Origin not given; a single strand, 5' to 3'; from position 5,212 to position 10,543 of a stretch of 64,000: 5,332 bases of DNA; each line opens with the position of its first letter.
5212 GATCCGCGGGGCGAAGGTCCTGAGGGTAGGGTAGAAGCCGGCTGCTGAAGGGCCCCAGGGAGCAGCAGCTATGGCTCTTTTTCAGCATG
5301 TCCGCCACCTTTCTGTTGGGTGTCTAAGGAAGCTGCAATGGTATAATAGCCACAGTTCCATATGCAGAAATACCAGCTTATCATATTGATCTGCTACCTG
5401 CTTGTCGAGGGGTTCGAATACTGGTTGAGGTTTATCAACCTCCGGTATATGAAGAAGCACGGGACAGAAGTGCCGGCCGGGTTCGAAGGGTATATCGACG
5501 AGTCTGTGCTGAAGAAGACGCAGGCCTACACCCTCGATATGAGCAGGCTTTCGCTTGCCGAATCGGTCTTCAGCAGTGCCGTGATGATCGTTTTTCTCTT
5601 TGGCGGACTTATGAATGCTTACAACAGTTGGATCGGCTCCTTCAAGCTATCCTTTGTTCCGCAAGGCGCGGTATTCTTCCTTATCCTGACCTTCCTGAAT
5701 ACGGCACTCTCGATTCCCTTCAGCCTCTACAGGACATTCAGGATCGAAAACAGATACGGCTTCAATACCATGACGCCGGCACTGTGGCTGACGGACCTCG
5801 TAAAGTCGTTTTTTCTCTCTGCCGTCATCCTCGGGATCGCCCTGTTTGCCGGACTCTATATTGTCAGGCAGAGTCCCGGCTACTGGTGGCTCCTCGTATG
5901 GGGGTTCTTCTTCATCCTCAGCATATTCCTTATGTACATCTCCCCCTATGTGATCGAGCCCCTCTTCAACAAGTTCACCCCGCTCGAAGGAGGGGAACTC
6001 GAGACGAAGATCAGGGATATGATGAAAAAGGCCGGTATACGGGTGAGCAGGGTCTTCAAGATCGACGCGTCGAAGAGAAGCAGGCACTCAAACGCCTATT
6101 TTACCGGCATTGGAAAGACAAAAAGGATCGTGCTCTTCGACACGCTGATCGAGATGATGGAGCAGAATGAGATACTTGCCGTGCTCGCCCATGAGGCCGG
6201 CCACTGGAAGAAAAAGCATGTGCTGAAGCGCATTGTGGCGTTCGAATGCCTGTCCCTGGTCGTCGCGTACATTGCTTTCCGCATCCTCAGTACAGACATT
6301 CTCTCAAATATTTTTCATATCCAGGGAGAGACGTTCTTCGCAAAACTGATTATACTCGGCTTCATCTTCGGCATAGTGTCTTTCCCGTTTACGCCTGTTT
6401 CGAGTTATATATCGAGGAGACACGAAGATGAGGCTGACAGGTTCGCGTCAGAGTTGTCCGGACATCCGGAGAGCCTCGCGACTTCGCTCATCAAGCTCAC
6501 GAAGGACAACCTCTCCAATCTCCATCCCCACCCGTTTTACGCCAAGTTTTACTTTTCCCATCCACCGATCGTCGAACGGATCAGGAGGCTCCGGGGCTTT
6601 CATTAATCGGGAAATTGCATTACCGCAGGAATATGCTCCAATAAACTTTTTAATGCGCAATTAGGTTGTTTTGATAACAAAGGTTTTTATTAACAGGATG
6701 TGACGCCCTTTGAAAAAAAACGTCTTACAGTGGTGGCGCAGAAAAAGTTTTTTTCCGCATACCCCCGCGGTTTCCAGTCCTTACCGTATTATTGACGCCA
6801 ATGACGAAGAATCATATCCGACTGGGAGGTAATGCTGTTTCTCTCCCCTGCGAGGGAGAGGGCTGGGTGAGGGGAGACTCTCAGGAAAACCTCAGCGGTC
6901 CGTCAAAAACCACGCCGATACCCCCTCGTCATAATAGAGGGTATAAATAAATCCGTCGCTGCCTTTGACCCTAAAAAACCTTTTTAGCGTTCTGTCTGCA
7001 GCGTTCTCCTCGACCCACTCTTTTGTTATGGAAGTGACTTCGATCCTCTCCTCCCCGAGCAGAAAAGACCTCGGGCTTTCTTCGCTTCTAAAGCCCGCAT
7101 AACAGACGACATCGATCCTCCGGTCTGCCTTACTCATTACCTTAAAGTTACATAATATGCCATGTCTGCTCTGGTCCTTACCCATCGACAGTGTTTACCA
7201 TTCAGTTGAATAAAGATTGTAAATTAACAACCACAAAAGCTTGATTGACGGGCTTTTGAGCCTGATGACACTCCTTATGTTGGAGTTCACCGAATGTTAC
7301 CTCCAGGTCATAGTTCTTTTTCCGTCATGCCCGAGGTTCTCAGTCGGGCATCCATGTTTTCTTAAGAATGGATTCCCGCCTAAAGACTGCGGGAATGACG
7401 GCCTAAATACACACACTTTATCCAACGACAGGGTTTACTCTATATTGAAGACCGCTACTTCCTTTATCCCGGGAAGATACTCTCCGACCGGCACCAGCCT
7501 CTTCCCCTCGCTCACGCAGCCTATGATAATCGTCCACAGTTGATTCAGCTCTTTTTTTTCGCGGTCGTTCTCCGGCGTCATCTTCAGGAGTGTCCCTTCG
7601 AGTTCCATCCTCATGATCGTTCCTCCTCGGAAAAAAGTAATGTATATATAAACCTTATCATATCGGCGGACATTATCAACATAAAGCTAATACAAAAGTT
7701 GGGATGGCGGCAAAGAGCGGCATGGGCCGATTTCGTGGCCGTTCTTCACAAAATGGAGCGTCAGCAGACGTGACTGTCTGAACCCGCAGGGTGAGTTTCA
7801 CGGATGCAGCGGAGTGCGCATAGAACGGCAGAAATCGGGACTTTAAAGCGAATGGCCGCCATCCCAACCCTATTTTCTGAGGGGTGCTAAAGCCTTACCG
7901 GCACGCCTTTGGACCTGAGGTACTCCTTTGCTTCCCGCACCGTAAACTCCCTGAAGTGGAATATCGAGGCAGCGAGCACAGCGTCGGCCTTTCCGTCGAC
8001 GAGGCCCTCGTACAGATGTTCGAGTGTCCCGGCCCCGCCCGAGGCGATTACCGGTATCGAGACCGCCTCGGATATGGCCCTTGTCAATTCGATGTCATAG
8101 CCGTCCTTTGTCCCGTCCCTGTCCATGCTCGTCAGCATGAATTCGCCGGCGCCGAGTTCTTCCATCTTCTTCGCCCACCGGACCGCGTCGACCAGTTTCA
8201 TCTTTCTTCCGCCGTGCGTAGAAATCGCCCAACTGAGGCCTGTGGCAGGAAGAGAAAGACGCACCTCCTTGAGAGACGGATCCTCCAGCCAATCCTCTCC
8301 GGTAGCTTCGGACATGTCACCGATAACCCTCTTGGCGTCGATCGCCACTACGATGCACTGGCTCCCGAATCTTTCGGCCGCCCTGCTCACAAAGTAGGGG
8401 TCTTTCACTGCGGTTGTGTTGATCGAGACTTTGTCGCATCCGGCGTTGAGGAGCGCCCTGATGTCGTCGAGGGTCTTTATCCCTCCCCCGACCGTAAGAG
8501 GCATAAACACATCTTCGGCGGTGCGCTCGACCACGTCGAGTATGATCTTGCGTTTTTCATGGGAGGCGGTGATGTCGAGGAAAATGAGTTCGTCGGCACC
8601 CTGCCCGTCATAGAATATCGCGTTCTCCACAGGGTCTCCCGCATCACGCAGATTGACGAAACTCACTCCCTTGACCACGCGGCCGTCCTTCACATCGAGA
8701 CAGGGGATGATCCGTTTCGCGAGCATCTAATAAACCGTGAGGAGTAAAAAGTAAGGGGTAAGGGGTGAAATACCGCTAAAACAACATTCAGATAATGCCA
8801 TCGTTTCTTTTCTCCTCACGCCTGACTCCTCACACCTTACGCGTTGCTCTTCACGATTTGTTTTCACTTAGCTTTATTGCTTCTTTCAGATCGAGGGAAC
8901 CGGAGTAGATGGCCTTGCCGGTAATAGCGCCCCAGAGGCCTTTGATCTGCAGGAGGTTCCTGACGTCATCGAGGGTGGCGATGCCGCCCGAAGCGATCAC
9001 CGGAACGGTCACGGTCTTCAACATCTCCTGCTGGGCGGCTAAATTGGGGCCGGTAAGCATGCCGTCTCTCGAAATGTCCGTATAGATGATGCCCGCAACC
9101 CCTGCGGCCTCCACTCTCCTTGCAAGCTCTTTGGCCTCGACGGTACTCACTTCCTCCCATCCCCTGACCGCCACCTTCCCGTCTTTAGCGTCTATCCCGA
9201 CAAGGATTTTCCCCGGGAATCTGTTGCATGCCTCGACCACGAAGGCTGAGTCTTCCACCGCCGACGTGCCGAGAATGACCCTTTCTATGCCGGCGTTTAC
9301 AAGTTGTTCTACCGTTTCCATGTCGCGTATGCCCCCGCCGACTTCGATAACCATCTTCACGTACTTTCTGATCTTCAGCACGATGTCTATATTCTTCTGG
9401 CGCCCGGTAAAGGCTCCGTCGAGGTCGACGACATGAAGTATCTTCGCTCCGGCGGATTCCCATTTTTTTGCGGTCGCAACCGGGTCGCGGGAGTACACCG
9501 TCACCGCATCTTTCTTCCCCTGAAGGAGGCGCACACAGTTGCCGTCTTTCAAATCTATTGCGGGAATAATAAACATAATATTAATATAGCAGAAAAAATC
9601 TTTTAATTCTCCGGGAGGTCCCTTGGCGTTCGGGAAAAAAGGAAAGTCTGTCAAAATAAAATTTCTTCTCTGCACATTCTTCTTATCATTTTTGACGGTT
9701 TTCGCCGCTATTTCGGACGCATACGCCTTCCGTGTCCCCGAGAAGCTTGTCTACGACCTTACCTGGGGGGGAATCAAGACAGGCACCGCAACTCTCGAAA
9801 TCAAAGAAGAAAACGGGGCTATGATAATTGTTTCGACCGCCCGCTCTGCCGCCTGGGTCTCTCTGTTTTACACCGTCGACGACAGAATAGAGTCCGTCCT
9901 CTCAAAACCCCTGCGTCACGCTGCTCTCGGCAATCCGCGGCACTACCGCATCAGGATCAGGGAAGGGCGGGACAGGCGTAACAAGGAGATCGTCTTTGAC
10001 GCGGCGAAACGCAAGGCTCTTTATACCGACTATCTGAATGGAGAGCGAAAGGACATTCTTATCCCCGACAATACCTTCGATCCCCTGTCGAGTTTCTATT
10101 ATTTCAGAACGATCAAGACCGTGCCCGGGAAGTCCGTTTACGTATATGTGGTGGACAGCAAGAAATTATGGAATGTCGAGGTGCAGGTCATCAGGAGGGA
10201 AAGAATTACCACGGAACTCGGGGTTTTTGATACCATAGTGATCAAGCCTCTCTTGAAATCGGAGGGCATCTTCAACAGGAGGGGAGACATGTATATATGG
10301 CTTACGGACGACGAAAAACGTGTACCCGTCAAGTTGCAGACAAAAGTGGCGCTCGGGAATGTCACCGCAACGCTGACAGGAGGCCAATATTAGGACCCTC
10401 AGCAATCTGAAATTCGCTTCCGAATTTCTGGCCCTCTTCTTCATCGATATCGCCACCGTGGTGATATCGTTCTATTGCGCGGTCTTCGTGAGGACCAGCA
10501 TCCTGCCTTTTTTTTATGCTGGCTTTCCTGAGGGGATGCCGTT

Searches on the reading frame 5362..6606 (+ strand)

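Call 8: search_protein_families(library=pfam, proteins=[window:5362-6606:+], max_evalue=0.001)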
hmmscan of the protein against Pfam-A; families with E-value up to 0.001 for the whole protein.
window:5362-6606:+ (414 aa): 3 families
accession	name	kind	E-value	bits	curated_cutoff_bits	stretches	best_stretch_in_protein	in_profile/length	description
PF16491.10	Peptidase_M48_N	-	6.2e-54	183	27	1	27-204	2-179/179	CAAX prenyl protease N-terminal, five membrane helices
PF01435.24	Peptidase_M48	-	1.9e-38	132.6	20.3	1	208-412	2-184/186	Peptidase family M48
PF10026.15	DUF2268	-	0.00079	19.4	23.6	0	212-282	7-76/195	Predicted Zn-dependent protease (DUF2268)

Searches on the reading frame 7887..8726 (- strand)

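Call 11: search_protein_families(library=pfam, proteins=[window:7887-8726:-], max_evalue=0.001)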
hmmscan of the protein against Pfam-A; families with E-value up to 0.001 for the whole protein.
window:7887-8726:- (279 aa): 5 families
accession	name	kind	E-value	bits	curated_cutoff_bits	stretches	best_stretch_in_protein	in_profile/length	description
PF00977.27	His_biosynth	-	3.1e-83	279.1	23.6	1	5-262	1-228/228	Histidine biosynthesis protein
PF03060.21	NMO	-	2.2e-07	31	28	1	177-255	141-225/331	Nitronate monooxygenase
PF01207.24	Dus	-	4.4e-05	23.2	20.4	0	63-124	173-239/311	Dihydrouridine synthase (Dus)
PF02581.23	TMP-TENI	-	5e-05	23.2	27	0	186-233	114-159/180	Thiamine monophosphate synthase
PF05690.20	ThiG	-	0.0001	22.2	23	0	182-254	134-205/247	Thiazole biosynthesis protein ThiG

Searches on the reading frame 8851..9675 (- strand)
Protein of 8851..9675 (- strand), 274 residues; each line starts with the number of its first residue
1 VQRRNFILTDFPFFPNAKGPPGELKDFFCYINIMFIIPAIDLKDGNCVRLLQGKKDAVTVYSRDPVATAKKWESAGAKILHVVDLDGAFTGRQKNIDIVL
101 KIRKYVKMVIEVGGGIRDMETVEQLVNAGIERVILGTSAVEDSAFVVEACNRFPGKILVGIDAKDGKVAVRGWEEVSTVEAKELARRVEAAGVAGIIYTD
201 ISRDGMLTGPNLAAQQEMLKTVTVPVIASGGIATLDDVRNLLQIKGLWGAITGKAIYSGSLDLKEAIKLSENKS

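Call 8: search_protein_families(library=pfam, proteins=[window:8851-9675:-], max_evalue=0.001)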
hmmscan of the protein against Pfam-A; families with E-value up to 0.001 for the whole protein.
window:8851-9675:- (274 aa): 2 families
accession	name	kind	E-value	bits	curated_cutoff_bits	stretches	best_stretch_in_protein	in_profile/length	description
PF00977.27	His_biosynth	-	2.5e-81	272.9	23.6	1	36-261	2-227/228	Histidine biosynthesis protein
PF01207.24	Dus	-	1.9e-06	27.7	20.4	0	178-257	137-218/311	Dihydrouridine synthase (Dus)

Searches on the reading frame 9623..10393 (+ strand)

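Call 8: search_protein_families(library=pfam, proteins=[window:9623-10393:+], max_evalue=0.001)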
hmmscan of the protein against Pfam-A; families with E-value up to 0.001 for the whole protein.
window:9623-10393:+ (256 aa): 1 family
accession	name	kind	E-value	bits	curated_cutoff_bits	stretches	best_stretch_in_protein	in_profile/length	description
PF11306.15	DUF3108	-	9.6e-40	137.1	26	1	44-252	2-209/209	Protein of unknown function (DUF3108)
